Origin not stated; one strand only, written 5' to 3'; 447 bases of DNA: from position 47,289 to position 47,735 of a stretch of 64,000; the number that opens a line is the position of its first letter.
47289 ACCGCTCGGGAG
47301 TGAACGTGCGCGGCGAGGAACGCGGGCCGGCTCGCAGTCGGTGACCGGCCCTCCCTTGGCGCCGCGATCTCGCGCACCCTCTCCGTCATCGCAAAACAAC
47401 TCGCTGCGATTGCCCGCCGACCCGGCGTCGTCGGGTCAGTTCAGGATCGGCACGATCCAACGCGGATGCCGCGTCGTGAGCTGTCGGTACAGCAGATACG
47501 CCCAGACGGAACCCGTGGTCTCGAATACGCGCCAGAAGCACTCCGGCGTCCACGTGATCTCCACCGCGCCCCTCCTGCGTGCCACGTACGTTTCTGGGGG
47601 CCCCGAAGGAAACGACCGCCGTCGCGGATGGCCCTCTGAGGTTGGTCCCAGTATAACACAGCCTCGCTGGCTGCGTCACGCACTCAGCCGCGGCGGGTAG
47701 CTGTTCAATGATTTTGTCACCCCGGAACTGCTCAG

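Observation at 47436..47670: Trp-rich 42-codon ORF with its own promoter and RBS just upstream of the pheST T-box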

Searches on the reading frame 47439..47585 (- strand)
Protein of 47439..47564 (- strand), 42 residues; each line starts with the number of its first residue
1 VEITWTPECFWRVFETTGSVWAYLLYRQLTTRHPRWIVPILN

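Call 4: search_protein_families(library=pfam, proteins=[window:47439-47564:-, window:47439-47585:-], max_evalue=10)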
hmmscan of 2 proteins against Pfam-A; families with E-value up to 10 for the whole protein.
seq(42 aa): 2 families
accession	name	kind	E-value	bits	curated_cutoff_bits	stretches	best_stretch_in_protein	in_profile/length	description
PF14006.11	YqzL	-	1.6e-06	28.7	27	1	11-29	4-22/44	YqzL-like protein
PF02083.20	Urotensin_II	-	0.18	12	18.6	1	6-11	3-8/12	Urotensin II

seq(49 aa): 2 families
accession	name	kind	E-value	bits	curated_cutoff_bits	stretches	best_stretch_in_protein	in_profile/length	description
PF14006.11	YqzL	-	1.6e-06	28.7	27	1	18-36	4-22/44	YqzL-like protein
PF02083.20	Urotensin_II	-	0.21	11.8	18.6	1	13-18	3-8/12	Urotensin II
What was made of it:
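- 47436..47564 (-): yqzL-like gene, 42 codons plus TGA. Pfam PF14006 at 28.7 bits against a cutoff of 27 (call 4).
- On YqzL (Pfam PF14006): 28.7 bits against 27, E = 1.6e-6, residues 11-29 on profile positions 4-22 (call 4).
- Closest known: YqzL-like protein family, Pfam PF14006. Same: The Pfam score is above gathering (call 4).
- Pfam YqzL scores 28.7 bits, above the gathering cutoff of 27 (call 4). The Pfam hit is marginal (call 4).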

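Call 5: search_protein_families(library=ncbifam, proteins=[window:47439-47564:-, window:47439-47585:-], max_evalue=10)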
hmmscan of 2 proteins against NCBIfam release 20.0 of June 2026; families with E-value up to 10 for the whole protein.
seq(42 aa): 1 family
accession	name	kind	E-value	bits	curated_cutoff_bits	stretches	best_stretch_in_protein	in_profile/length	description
NF041167.1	f2_encap_cargo2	exception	0.052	12.8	400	1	3-30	210-237/366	family 2 encapsulin nanocompartment cargo protein terpene cyclase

seq(49 aa): 1 family
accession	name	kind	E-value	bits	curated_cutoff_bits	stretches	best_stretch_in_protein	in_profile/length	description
NF041167.1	f2_encap_cargo2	exception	0.071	12.4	400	1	10-37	210-237/366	family 2 encapsulin nanocompartment cargo protein terpene cyclase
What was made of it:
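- Tried and rejected: NCBIfam has no model for the peptide (call 5).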

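Call 7: find_encoding_contigs(protein=window:47439-47564:-, flank=6000, max_places=6)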
Protein seq(42 aa) (42 aa): no gene with exactly this product is on record in the collection.
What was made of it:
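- Tried and rejected: An exact-sequence look-up of the 42-aa peptide found nothing (call 7).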

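Call 8: find_homologous_proteins(query=window:47439-47564:-, max_evalue=1)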
Query seq(42 aa) (42 aa): 6 proteins with E <= 1 among 6 candidates.
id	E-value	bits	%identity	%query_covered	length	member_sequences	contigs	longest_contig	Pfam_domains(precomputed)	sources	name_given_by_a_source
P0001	1.5e-18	82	88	100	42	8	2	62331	PF14006.12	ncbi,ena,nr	ncbi:MAG TPA: YqzL family protein [bacterium]|nr:YqzL family protein [bacterium]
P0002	2.2e-17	79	81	100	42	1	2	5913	PF14006.12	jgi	-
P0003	3.2e-17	78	83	100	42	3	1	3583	PF14006.12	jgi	-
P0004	6.4e-17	77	83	100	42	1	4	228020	PF14006.12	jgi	-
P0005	8.1e-17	77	83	100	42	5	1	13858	PF14006.12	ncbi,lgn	-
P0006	1.2e-15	73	81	100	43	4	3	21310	PF14006.12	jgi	-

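Call 10: find_encoding_contigs(protein=P0001, flank=5000, max_places=3)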
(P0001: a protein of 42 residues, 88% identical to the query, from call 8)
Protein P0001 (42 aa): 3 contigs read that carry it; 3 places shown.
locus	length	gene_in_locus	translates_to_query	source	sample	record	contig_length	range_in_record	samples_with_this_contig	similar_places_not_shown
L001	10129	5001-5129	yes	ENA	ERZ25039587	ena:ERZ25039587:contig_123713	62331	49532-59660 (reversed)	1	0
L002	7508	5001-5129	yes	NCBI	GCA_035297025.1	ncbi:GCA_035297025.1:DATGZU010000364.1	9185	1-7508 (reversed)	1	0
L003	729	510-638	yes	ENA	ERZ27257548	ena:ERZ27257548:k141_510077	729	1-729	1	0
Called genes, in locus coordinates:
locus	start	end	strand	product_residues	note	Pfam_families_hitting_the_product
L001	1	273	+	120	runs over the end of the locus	PF01740:STAS, PF13466:STAS_2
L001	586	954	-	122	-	-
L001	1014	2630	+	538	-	PF00672:HAMP, PF01590:GAF, PF13185:GAF_2, PF13492:GAF_3, PF07228:SpoIIE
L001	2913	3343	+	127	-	PF05198:IF3_N, PF00707:IF3_C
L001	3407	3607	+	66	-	PF01632:Ribosomal_L35p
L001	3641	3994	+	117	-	PF00453:Ribosomal_L20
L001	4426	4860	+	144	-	PF00588:SpoU_methylase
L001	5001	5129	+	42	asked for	PF14006:YqzL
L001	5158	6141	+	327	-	PF02912:Phe_tRNA-synt_N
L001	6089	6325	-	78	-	-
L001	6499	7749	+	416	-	PF03483:B3_4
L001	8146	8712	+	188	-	PF03147:FDX-ACB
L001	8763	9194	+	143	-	PF02674:Colicin_V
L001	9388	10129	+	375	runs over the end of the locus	PF14791:DNA_pol_B_thumb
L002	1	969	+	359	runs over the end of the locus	PF06144:DNA_pol3_delta, PF21694:DNA_pol3_delta_C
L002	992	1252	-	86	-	PF01649:Ribosomal_S20p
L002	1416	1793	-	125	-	-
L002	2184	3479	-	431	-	PF01548:DEDD_Tnp_IS110, PF02371:Transposase_20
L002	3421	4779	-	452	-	PF00872:Transposase_mut, PF10551:MULE (weak)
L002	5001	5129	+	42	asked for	PF14006:YqzL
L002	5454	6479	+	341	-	PF02912:Phe_tRNA-synt_N, PF01409:tRNA-synt_2d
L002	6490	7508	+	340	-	PF03484:B5 (faint), PF03483:B3_4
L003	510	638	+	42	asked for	PF14006:YqzL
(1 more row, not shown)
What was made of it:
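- The link survives where transposases have replaced the upstream genes, in L002 (call 10).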

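Call 11: find_encoding_contigs(protein=P0004, flank=5000, max_places=3)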
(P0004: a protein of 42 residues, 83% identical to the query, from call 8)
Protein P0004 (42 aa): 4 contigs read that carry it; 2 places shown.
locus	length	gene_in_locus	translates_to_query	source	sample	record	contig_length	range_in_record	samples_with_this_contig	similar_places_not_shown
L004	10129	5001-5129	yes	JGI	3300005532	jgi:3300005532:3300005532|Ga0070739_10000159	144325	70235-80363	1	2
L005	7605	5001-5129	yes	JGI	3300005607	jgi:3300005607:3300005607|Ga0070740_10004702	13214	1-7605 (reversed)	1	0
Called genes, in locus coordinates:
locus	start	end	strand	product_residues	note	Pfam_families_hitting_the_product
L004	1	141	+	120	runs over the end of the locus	PF01740:STAS, PF13466:STAS_2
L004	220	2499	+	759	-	PF00672:HAMP, PF01590:GAF, PF13185:GAF_2, PF13492:GAF_3, PF07228:SpoIIE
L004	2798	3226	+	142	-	PF05198:IF3_N, PF00707:IF3_C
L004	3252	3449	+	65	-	PF01632:Ribosomal_L35p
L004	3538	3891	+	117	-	PF00453:Ribosomal_L20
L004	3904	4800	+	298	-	PF22435:MRM3-like_sub_bind (weak), PF00588:SpoU_methylase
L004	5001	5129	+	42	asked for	PF14006:YqzL (weak)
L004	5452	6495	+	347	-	PF02912:Phe_tRNA-synt_N, PF01409:tRNA-synt_2d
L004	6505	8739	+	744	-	PF03483:B3_4, PF03484:B5, PF17759:tRNA_synthFbeta, PF03147:FDX-ACB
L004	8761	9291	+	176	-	PF02674:Colicin_V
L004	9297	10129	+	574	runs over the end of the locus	PF14716:HHH_8, PF00633:HHH (faint), PF14520:HHH_5, PF14791:DNA_pol_B_thumb, PF02811:PHP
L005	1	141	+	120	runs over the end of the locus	PF01740:STAS, PF13466:STAS_2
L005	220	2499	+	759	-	PF00672:HAMP, PF01590:GAF, PF13185:GAF_2, PF13492:GAF_3, PF07228:SpoIIE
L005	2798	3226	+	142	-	PF05198:IF3_N, PF00707:IF3_C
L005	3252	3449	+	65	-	PF01632:Ribosomal_L35p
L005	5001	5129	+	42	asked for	PF14006:YqzL (weak)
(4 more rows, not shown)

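Call 12: find_encoding_contigs(protein=P0002, flank=5000, max_places=2)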
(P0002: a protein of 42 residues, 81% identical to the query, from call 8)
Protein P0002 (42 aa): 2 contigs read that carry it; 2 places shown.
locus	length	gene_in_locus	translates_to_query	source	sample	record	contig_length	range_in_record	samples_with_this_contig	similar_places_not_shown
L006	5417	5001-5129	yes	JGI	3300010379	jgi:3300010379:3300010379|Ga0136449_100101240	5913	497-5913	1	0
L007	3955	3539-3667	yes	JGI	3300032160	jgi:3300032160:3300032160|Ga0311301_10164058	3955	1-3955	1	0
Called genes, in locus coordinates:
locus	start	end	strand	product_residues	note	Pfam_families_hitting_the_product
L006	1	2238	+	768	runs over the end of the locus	PF00672:HAMP, PF01590:GAF, PF13185:GAF_2, PF13492:GAF_3, PF07228:SpoIIE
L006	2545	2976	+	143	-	PF05198:IF3_N, PF00707:IF3_C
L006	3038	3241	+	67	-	PF01632:Ribosomal_L35p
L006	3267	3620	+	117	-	PF00453:Ribosomal_L20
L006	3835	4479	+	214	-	PF00588:SpoU_methylase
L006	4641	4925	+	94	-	-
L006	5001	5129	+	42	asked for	PF14006:YqzL (weak)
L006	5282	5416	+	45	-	?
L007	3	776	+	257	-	?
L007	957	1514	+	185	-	PF05198:IF3_N, PF00707:IF3_C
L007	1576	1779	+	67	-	PF01632:Ribosomal_L35p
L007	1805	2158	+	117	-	PF00453:Ribosomal_L20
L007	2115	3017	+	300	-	PF22435:MRM3-like_sub_bind (weak), PF00588:SpoU_methylase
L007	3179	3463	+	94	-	-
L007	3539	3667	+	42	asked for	PF14006:YqzL (weak)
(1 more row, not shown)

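Call 13: find_encoding_contigs(protein=P0003, flank=5000, max_places=2)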
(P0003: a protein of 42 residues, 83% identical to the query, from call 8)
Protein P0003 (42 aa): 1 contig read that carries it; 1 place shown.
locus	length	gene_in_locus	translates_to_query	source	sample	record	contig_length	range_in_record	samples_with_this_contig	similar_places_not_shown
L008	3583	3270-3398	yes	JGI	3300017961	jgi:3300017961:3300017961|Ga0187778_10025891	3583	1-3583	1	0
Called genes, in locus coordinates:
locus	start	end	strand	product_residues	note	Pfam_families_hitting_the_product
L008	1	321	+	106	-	?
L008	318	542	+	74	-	-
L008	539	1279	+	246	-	PF09335:VTT_dom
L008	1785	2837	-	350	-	PF01548:DEDD_Tnp_IS110, PF02371:Transposase_20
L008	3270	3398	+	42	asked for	PF14006:YqzL (weak)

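Call 14: find_encoding_contigs(protein=P0005, flank=5000, max_places=2)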
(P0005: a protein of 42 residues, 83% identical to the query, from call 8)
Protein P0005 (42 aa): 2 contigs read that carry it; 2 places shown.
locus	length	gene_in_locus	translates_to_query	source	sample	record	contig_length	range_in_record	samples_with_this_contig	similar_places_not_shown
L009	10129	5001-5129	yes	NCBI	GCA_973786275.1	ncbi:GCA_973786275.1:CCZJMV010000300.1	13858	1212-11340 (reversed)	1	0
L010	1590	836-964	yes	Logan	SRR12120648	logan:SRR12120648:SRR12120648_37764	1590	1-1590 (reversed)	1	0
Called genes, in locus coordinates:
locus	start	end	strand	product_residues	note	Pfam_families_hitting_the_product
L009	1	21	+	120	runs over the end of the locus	PF01740:STAS, PF13466:STAS_2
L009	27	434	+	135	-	PF13581:HATPase_c_2, PF02518:HATPase_c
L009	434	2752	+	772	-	PF02743:dCache_1, PF00672:HAMP, PF01590:GAF, PF13185:GAF_2, PF13492:GAF_3, PF07228:SpoIIE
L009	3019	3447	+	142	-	PF05198:IF3_N, PF00707:IF3_C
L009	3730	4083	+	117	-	PF00453:Ribosomal_L20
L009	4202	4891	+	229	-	PF22435:MRM3-like_sub_bind (faint), PF00588:SpoU_methylase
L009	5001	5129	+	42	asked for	PF14006:YqzL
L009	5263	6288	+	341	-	PF02912:Phe_tRNA-synt_N, PF01409:tRNA-synt_2d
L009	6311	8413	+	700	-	PF03483:B3_4, PF03484:B5, PF17759:tRNA_synthFbeta, PF03147:FDX-ACB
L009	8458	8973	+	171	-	PF02674:Colicin_V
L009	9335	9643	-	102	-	-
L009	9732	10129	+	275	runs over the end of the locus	PF14791:DNA_pol_B_thumb, PF02811:PHP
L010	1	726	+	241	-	?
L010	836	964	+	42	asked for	PF14006:YqzL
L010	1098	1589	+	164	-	?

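Call 15: find_encoding_contigs(protein=P0006, flank=5000, max_places=2)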
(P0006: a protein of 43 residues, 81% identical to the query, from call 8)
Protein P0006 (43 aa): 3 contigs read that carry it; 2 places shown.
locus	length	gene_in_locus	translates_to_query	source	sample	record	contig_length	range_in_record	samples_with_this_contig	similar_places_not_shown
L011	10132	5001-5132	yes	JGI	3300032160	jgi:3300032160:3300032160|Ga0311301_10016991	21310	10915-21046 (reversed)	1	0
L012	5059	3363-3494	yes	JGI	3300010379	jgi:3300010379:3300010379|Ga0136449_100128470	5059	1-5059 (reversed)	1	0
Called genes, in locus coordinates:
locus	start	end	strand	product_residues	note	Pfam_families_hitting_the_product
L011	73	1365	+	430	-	-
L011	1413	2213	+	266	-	PF01048:PNP_UDP_1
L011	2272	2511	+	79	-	-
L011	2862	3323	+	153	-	PF05198:IF3_N, PF00707:IF3_C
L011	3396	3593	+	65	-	PF01632:Ribosomal_L35p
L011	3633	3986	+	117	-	PF00453:Ribosomal_L20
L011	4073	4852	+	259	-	PF22435:MRM3-like_sub_bind (weak), PF00588:SpoU_methylase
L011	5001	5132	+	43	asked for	PF14006:YqzL (weak)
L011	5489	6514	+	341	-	PF02912:Phe_tRNA-synt_N, PF01409:tRNA-synt_2d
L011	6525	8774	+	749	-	PF03483:B3_4, PF03484:B5, PF17759:tRNA_synthFbeta, PF03147:FDX-ACB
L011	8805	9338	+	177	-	PF02674:Colicin_V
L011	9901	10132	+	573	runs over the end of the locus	PF14716:HHH_8, PF00633:HHH (faint), PF14520:HHH_5, PF14791:DNA_pol_B_thumb, PF02811:PHP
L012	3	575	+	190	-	?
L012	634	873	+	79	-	-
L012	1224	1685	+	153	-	PF05198:IF3_N, PF00707:IF3_C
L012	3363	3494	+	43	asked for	PF14006:YqzL (weak)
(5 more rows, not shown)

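Call 23: find_related_loci(query=A2, collection=genome_contigs, flank=4000)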
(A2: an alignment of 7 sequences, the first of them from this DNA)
Query A2 (42 aa) in genome_contigs; peptide patterns used: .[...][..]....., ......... (x = any residue, [..] = any of these).
45 stretches matched a pattern; 16 encode a relative of the query (tblastn E <= 1e-3); 16 distinct loci.
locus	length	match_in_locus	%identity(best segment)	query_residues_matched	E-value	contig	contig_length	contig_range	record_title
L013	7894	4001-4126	93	1-42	6e-24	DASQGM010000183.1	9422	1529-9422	MAG TPA_asm: bacterium isolate SMAG_U11806 k141_642228, whole genome shotgun sequence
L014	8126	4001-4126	86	1-42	1e-21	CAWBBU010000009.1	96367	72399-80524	MAG: uncultured Firmicutes bacterium isolate MFD00731.bin.2.212 genome assembly, contig: contig_45770, whole genome shot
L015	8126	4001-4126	86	1-42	2e-21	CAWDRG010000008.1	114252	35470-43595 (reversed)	MAG: uncultured Firmicutes bacterium isolate MFD05377.bin.2.149 genome assembly, contig: contig_137900, whole genome sho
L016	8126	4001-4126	86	1-42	2e-21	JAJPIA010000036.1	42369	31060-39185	MAG: Bacillota bacterium isolate Centralia_MAG_233 k107_33544949, whole genome shotgun sequence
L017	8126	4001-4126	83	1-42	8e-21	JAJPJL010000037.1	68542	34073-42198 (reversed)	MAG: Bacillota bacterium isolate Centralia_MAG_47 k107_20949751, whole genome shotgun sequence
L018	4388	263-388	83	1-42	1e-20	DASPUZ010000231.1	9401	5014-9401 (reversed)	MAG TPA_asm: bacterium isolate SMAG_U12316 k141_1748963, whole genome shotgun sequence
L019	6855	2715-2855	64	1-42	1e-16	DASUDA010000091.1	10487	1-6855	MAG TPA_asm: bacterium isolate SMAG_U1312 k141_1323348, whole genome shotgun sequence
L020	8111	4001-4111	49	3-39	4e-11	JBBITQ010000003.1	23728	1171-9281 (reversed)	MAG: Clostridiales bacterium isolate PGS172224_bin_40 NODE_932_length_23728_cov_3.540193, whole genome shotgun sequence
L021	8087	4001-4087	59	1-29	3e-9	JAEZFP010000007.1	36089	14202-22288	MAG: Bacillota bacterium isolate OH_CBrB_56 k127_1319665, whole genome shotgun sequence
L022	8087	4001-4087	59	1-29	3e-9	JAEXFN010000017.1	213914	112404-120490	MAG: Bacillota bacterium isolate OH_HBB_250 k127_84066, whole genome shotgun sequence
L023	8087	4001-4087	55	1-29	7e-9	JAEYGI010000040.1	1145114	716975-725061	MAG: Bacillota bacterium isolate OH_HFB_283 k127_2294884, whole genome shotgun sequence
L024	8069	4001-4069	78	6-28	2e-8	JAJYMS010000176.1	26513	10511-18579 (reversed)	MAG: Bacillota bacterium isolate DBS2-4.bin160 NODE_3052_length_26513_cov_2.04643, whole genome shotgun sequence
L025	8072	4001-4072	71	6-29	3e-8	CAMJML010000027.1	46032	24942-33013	MAG: uncultured Selenomonadales bacterium isolate SRR12377476_bin.3_metawrap_v1.3_MAG genome assembly, contig: SRR123774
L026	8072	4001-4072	67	6-29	2e-7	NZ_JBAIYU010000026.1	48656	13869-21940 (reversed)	Dendrosporobacter sp. 1207_IL3150 NODE_38_length_48656_cov_35.046117, whole genome shotgun sequence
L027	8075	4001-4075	60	8-32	2e-7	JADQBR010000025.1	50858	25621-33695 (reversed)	MAG: Bacillota bacterium isolate Soudan_17 NODE_310_length_50858_cov_15.124481, whole genome shotgun sequence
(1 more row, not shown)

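Call 32: search_protein_representatives(alignment_id=A2)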
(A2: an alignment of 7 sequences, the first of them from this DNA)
Query: 7 sequences, 42 profile positions. Proteins with E-value up to 0.001 (for the whole library): 101; up to 1e-10: 3; up to 1e-30: 0. The best 101 are listed.
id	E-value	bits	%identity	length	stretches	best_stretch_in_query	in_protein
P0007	3.7e-24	100.3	-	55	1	1-42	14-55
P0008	3.5e-21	90.8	-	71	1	1-42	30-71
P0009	3.5e-17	78.0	-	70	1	5-42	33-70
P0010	3.8e-10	55.5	-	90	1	2-31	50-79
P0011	1.5e-09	53.6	-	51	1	3-29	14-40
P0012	3.2e-08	49.4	-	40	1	6-28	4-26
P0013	3.3e-08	49.3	-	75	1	3-31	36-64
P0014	4.7e-08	48.8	-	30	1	4-31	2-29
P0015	6.2e-08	48.4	-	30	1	6-32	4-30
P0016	8.8e-08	47.9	-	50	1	4-28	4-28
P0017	1.1e-07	47.6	-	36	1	4-32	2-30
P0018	1.3e-07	47.4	-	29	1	7-30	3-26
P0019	2.6e-07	46.5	-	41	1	4-28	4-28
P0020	3.0e-07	46.2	-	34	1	3-31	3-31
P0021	3.6e-07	46.0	-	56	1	7-30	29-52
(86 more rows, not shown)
